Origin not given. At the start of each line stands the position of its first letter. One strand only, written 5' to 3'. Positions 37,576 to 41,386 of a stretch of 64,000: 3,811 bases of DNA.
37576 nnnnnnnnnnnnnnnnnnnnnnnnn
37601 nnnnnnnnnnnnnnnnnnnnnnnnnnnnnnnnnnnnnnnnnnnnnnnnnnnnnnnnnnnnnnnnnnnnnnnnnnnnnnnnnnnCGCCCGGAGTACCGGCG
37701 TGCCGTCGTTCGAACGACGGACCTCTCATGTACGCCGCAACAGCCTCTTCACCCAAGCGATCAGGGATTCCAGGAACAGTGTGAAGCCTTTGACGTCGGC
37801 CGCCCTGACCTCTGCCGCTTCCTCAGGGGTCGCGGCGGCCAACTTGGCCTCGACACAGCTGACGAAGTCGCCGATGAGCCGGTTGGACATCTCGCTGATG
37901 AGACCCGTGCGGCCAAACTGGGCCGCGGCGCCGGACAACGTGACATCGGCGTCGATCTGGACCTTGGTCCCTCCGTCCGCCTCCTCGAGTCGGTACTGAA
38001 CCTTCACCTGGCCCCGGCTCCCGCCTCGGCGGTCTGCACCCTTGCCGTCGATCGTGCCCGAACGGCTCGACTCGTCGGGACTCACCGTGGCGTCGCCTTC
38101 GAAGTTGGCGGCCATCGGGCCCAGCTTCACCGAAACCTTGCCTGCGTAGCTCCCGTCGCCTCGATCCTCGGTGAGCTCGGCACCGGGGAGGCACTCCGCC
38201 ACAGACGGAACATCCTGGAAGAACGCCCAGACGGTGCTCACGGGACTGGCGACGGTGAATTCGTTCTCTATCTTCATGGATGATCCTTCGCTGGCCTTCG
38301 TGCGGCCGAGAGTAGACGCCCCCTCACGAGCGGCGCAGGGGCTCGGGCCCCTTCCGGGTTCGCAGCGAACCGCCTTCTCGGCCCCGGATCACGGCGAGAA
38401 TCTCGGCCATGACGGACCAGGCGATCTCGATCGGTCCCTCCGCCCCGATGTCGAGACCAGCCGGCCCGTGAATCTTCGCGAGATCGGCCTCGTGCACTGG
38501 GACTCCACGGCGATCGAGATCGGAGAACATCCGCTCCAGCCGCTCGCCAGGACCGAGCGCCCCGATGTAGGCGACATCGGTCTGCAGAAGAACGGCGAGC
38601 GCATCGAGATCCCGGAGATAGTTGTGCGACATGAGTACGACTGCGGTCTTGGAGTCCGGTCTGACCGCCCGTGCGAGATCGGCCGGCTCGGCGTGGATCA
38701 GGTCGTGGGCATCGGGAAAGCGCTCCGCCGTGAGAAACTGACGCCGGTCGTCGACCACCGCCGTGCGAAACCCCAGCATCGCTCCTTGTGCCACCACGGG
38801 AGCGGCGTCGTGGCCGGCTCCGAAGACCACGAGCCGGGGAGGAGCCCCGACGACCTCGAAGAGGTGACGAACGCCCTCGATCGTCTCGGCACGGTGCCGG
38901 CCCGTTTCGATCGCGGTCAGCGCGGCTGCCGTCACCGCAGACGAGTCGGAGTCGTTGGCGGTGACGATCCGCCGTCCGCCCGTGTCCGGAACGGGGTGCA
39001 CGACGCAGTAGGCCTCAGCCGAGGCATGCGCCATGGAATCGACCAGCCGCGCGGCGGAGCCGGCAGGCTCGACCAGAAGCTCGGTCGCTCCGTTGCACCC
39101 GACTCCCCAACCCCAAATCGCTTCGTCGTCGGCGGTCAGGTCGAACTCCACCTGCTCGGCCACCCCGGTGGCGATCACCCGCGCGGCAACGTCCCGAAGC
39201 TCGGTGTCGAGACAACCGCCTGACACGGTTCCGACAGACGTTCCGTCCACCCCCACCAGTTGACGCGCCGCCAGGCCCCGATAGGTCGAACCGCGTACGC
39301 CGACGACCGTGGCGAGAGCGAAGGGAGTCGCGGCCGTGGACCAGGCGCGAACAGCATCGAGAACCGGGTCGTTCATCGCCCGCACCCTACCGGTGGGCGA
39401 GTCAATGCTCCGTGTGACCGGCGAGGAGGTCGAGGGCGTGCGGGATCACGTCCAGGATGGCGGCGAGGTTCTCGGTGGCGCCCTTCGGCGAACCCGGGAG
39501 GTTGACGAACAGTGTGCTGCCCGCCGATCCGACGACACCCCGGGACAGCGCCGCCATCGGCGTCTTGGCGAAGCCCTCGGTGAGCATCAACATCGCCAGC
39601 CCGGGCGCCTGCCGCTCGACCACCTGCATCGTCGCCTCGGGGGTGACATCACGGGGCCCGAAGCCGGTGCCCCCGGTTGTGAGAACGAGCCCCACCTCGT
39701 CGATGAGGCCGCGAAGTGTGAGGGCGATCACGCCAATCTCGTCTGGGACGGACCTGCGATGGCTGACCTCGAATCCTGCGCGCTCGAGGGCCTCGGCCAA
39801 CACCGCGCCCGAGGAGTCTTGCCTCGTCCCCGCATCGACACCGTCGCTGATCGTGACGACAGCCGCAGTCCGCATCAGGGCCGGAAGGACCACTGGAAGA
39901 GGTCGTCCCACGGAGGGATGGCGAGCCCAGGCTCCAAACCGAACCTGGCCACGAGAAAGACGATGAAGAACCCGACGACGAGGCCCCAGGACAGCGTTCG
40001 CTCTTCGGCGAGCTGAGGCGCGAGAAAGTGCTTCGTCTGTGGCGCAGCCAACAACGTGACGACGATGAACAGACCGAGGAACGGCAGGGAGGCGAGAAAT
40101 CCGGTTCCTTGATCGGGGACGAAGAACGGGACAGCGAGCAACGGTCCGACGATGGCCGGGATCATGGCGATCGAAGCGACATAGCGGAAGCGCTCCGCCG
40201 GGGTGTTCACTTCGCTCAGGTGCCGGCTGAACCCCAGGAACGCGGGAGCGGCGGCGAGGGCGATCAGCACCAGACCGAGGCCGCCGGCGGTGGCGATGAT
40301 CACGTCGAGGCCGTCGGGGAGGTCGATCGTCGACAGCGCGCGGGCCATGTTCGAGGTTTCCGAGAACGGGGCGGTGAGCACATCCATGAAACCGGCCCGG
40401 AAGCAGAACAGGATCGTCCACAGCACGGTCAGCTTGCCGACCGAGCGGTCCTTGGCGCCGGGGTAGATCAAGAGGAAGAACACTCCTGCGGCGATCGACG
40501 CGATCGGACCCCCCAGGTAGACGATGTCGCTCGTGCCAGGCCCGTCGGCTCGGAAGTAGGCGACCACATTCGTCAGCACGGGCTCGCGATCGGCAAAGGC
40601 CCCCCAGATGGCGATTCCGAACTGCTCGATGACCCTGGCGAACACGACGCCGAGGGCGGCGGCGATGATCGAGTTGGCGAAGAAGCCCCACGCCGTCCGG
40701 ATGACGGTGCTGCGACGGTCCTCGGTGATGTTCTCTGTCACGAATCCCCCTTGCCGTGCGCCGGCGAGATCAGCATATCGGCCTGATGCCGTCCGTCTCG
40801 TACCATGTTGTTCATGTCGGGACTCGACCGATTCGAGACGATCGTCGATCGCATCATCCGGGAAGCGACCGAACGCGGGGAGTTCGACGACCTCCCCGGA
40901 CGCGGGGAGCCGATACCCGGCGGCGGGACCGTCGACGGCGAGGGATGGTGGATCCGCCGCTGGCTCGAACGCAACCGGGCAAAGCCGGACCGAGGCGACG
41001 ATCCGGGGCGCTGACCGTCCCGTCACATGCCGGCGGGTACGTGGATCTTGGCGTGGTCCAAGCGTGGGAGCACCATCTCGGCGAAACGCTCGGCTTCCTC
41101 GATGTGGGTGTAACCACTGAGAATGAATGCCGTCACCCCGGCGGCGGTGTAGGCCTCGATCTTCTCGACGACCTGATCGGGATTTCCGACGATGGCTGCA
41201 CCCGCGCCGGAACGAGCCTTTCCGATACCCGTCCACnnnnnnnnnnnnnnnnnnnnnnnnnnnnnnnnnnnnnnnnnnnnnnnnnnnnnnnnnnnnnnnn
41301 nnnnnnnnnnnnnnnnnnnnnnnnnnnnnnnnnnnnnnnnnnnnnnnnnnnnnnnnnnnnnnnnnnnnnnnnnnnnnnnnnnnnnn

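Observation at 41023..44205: Probable sulfoquinovose monooxygenase (sulfo-SMO) pathway in an Acidimicrobiia-like actinobacterium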

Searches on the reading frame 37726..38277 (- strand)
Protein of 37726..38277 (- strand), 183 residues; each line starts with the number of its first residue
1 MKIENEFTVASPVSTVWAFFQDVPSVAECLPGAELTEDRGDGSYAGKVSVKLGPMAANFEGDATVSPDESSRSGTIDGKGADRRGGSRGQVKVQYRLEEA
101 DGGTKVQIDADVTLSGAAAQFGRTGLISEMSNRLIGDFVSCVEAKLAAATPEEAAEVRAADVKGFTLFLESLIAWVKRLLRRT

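Call 9: search_protein_families(library=pfam, proteins=[window:37726-38277:-], max_evalue=0.001)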
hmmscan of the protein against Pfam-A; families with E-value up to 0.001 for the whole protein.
window:37726-38277:- (183 aa): 3 families
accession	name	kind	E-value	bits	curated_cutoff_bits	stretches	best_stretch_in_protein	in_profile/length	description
PF06240.19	COXG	-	1e-19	71.1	22.2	1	6-146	2-139/140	Carbon monoxide dehydrogenase subunit G (CoxG)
PF10604.15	Polyketide_cyc2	-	5.1e-07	30.5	27.4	1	2-134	3-129/142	Polyketide cyclase / dehydrase and lipid transport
PF03364.25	Polyketide_cyc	-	0.00016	22.4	23.4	1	10-132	2-123/126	Polyketide cyclase / dehydrase and lipid transport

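Call 10: search_protein_families(library=ncbifam, proteins=[window:37726-38277:-], max_evalue=0.001)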
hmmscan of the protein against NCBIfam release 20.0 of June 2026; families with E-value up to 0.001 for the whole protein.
window:37726-38277:- (183 aa): 0 families

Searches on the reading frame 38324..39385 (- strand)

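Call 9: search_protein_families(library=pfam, proteins=[window:38324-39385:-], max_evalue=0.001)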
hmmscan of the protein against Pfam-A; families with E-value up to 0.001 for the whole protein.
window:38324-39385:- (353 aa): 2 families
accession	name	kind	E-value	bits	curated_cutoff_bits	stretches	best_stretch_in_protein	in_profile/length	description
PF13478.12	XdhC_C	-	5.3e-37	127.6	29.7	1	185-329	1-125/125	XdhC Rossmann domain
PF02625.21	XdhC_CoxI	-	6.4e-18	64.9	24.3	1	16-82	2-68/68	XdhC and CoxI family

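Call 10: search_protein_families(library=ncbifam, proteins=[window:38324-39385:-], max_evalue=0.001)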
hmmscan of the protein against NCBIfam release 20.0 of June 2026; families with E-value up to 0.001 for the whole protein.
window:38324-39385:- (353 aa): 2 families
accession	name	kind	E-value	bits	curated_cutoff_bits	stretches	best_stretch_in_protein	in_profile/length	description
NF045664.1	XdhC_rel_AOR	equivalog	5e-50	170.7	350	1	11-332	4-343/346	XdhC family aldehyde oxidoreductase maturation factor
TIGR02964.1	xanthine_xdhC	equivalog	3.6e-21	75.9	161.6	1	24-330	2-246/246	xanthine dehydrogenase accessory protein XdhC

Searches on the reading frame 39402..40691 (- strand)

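Call 28: search_protein_families(library=pfam, proteins=[window:39402-40691:-], max_evalue=0.0001)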
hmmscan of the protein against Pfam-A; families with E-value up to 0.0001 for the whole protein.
window:39402-40691:- (429 aa): 1 family
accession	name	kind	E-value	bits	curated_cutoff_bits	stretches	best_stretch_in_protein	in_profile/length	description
PF00994.29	MoCF_biosynth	-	1.7e-28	99.5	26.6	1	277-417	1-143/144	Probable molybdopterin binding domain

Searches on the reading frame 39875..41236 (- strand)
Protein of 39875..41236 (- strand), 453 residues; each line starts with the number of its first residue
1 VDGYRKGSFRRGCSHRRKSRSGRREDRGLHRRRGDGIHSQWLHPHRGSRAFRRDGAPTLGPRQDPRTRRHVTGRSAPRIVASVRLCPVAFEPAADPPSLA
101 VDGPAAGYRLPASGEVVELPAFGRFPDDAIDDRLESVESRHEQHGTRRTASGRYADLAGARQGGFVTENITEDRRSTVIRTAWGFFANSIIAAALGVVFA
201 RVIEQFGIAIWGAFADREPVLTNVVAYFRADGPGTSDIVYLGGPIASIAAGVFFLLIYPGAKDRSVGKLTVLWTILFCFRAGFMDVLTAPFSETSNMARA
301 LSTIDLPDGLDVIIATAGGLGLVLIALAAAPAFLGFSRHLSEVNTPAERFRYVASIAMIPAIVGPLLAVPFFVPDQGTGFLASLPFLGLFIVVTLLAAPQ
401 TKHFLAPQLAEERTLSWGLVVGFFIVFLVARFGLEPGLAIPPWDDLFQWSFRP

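Call 9: search_protein_families(library=pfam, proteins=[window:39875-41236:-], max_evalue=0.001)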
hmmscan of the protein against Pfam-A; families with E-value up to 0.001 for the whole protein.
window:39875-41236:- (453 aa): 0 families

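Call 10: search_protein_families(library=ncbifam, proteins=[window:39875-41236:-], max_evalue=0.001)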
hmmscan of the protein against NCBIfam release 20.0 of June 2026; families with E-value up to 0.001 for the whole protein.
window:39875-41236:- (453 aa): 0 families
